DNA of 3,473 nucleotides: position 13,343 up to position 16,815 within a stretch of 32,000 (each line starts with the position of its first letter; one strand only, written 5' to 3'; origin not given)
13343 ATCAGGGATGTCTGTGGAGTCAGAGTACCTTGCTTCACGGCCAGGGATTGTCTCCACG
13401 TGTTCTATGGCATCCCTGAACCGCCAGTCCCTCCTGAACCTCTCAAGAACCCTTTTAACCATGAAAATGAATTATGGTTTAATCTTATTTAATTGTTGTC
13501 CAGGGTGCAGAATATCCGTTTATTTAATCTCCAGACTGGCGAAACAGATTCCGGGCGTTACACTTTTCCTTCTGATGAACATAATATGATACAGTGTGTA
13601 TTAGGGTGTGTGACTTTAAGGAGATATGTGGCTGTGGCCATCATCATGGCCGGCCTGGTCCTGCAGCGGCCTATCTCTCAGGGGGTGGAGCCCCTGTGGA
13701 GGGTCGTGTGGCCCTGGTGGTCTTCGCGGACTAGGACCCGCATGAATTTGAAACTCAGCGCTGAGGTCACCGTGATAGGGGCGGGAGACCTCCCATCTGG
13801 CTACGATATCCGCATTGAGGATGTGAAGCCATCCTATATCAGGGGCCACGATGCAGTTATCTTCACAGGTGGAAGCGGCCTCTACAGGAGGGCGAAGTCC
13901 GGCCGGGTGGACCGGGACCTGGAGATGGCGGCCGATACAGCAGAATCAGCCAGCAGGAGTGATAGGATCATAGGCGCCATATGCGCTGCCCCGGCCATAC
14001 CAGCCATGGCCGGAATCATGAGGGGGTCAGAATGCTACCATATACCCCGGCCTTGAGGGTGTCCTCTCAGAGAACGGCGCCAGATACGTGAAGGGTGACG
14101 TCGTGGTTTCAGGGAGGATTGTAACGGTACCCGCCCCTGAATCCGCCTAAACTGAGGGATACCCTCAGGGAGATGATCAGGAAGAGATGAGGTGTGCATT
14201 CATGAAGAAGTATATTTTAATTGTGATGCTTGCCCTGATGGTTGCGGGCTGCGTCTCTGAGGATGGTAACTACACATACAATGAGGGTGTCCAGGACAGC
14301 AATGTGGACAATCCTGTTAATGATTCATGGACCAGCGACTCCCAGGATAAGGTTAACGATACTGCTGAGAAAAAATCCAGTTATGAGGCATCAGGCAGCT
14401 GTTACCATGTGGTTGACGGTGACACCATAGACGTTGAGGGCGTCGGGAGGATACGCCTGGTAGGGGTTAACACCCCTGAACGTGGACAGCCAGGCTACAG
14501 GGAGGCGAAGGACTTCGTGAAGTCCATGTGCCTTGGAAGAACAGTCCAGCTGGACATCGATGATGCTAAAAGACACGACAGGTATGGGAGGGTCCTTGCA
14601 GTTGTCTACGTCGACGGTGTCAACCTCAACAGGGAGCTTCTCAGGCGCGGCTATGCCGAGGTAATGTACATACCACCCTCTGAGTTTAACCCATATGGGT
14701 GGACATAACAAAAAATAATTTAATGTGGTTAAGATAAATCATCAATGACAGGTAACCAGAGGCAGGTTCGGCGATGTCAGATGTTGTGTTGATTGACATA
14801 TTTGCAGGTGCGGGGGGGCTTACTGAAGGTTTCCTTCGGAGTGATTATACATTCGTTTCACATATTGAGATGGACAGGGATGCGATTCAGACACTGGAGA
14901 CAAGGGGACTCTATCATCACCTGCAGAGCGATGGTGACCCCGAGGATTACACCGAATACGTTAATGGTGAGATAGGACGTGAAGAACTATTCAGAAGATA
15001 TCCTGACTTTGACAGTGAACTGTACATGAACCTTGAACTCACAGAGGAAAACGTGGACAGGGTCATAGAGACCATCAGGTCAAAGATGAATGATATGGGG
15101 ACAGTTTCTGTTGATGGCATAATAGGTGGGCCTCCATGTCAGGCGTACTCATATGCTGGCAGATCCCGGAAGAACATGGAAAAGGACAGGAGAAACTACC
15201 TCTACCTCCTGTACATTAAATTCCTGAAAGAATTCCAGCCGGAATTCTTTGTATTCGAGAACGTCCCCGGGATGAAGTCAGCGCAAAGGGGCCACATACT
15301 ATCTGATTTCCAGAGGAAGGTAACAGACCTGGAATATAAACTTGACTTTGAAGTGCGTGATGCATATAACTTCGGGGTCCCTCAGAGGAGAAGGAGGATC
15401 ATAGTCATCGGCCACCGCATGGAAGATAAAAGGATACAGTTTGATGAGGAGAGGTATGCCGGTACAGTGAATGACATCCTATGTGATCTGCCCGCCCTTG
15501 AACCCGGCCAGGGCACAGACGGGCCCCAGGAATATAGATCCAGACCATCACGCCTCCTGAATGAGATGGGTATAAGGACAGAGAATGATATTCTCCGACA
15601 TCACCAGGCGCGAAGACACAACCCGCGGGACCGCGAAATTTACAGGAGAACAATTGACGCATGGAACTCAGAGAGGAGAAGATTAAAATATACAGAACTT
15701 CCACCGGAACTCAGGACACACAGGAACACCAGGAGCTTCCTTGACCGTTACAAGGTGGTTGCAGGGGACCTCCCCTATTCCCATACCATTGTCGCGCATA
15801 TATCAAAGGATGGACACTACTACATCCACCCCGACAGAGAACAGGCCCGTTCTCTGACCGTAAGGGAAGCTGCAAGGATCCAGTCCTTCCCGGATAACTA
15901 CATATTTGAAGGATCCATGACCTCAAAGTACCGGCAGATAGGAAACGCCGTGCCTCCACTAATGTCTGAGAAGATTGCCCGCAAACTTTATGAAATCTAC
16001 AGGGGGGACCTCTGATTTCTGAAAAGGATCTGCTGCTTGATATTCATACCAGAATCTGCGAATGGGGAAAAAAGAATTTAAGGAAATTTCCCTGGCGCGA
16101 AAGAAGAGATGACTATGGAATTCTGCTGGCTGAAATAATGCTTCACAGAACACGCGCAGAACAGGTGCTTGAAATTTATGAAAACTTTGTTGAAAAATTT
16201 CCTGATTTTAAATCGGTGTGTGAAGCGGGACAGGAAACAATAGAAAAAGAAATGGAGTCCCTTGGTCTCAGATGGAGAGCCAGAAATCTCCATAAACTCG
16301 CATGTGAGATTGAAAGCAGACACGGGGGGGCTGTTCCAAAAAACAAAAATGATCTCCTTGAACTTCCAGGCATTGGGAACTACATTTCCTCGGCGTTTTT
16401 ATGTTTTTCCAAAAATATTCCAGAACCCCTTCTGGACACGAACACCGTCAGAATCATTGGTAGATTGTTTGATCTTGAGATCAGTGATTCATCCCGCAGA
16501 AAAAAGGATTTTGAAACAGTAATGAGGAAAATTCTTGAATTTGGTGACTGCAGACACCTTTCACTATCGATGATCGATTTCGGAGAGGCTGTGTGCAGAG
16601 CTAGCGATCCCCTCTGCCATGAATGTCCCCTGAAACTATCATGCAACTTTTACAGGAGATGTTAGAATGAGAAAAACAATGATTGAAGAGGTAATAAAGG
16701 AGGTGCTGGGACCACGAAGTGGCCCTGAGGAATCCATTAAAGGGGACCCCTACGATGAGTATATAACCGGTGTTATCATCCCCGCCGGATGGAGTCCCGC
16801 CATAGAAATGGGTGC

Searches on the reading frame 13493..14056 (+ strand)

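Call 59: search_protein_families(library=pfam, proteins=[window:13493-14056:+], max_evalue=0.01)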
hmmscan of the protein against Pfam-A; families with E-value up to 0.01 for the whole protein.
window:13493-14056:+ (187 aa): 1 family
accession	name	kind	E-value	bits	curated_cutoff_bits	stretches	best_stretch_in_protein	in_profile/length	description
PF01965.30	DJ-1_PfpI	-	0.00088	19.6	26.6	1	104-181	50-118/165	DJ-1/PfpI family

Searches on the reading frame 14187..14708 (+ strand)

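Call 59: search_protein_families(library=pfam, proteins=[window:14187-14708:+], max_evalue=0.01)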
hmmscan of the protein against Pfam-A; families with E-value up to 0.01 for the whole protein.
window:14187-14708:+ (173 aa): 1 family
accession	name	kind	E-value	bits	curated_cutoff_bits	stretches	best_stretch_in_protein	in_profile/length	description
PF00565.23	SNase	-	1.3e-15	58.2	21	1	88-164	1-81/107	Staphylococcal nuclease homologue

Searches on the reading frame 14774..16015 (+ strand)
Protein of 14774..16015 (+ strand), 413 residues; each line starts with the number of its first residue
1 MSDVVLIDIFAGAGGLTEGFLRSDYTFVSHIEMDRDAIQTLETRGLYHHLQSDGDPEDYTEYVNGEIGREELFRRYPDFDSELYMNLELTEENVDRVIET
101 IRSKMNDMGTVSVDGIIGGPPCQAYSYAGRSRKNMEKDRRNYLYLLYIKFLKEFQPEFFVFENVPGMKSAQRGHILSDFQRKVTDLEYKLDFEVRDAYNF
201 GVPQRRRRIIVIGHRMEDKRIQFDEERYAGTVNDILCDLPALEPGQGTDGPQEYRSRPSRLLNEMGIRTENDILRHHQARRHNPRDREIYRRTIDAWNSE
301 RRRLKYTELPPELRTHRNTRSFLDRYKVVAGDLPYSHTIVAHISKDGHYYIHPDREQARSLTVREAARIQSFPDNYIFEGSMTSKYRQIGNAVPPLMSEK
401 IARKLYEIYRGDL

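Call 5: search_protein_families(library=pfam, proteins=[window:14774-16015:+], max_evalue=0.1)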
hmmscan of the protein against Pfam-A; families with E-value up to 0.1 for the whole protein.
window:14774-16015:+ (413 aa): 2 families
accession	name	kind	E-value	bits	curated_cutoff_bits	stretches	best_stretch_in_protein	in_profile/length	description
PF00145.23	DNA_methylase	-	1.1e-60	206.3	22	2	100-406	52-323/324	C-5 cytosine-specific DNA methylase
PF09445.16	Methyltransf_15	-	0.045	13.8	22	0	5-42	3-39/165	RNA cap guanine-N2 methyltransferase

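Call 6: search_protein_families(library=padloc, proteins=[window:14774-16015:+], max_evalue=0.1)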
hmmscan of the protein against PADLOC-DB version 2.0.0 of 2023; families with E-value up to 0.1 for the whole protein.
window:14774-16015:+ (413 aa): 61 families (the best 25 are shown)
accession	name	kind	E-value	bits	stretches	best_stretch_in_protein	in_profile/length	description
PDLC02649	DrmMII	-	9.2e-162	536.8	1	3-409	4-418/422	DrmMII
PDLC03232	MTase_II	-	5.8e-102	339.9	1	1-408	1-459/465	Type II methyltransferase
PDLC03234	MTase_II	-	8.1e-77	257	1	3-408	4-365/375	Type II methyltransferase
PDLC03378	MTase_II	-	1.2e-70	236.5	2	95-410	51-331/344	Type II methyltransferase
PDLC03326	MTase_II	-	1.4e-65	220.1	2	88-405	50-372/412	Type II methyltransferase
PDLC02656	DrmMII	-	1.5e-60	203.5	2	266-409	324-469/491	DrmMII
PDLC03272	MTase_II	-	3.1e-57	192.6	1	2-409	73-390/407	Type II methyltransferase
PDLC00033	DruM2|DruM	-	8.1e-57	191.2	1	3-407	21-362/368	DNA cytosine methylase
PDLC02648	DrmMII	-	3.8e-55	185.5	3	257-405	298-447/468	DrmMII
PDLC00026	DruM2|DruM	-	6e-54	181.8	1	2-407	3-316/336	DNA cytosine methylase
PDLC03237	MTase_II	-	2.2e-50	169.6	2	6-216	796-970/1036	Type II methyltransferase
PDLC00027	DruM2|DruM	-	5.9e-45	152.2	2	112-217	71-174/361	DNA cytosine methylase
PDLC00030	DruM2|DruM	-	1.5e-43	147.4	2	4-215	6-185/380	DNA cytosine methylase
PDLC00031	DruM2|DruM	-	5.7e-42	142.1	2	112-217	71-174/361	DNA cytosine methylase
PDLC03225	MTase_II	-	7.7e-42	141.8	3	183-408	369-597/615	Type II methyltransferase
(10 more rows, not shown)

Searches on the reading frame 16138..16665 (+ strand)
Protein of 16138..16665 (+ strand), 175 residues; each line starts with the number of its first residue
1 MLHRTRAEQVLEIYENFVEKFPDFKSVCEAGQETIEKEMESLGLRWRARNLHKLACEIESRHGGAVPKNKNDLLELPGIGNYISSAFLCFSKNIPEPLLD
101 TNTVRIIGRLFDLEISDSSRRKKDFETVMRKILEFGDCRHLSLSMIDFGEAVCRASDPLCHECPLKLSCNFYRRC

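Call 5: search_protein_families(library=pfam, proteins=[window:16138-16665:+], max_evalue=0.1)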
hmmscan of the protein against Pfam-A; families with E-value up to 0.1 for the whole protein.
window:16138-16665:+ (175 aa): 2 families
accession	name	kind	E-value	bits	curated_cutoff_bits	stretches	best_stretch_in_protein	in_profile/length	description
PF00730.31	HhH-GPD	-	2.4e-10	41.1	26.2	1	3-125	7-102/108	HhH-GPD superfamily base excision DNA repair protein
PF00633.29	HHH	-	0.015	15.6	24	1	61-88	1-28/30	Helix-hairpin-helix motif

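Call 6: search_protein_families(library=padloc, proteins=[window:16138-16665:+], max_evalue=0.1)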
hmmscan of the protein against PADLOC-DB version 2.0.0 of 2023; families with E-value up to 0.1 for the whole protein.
window:16138-16665:+ (175 aa): 1 family
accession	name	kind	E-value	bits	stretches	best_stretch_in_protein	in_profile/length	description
PDLC03398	REase_II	-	1.7e-27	94.6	1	1-175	44-219/221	Type II nicking endonuclease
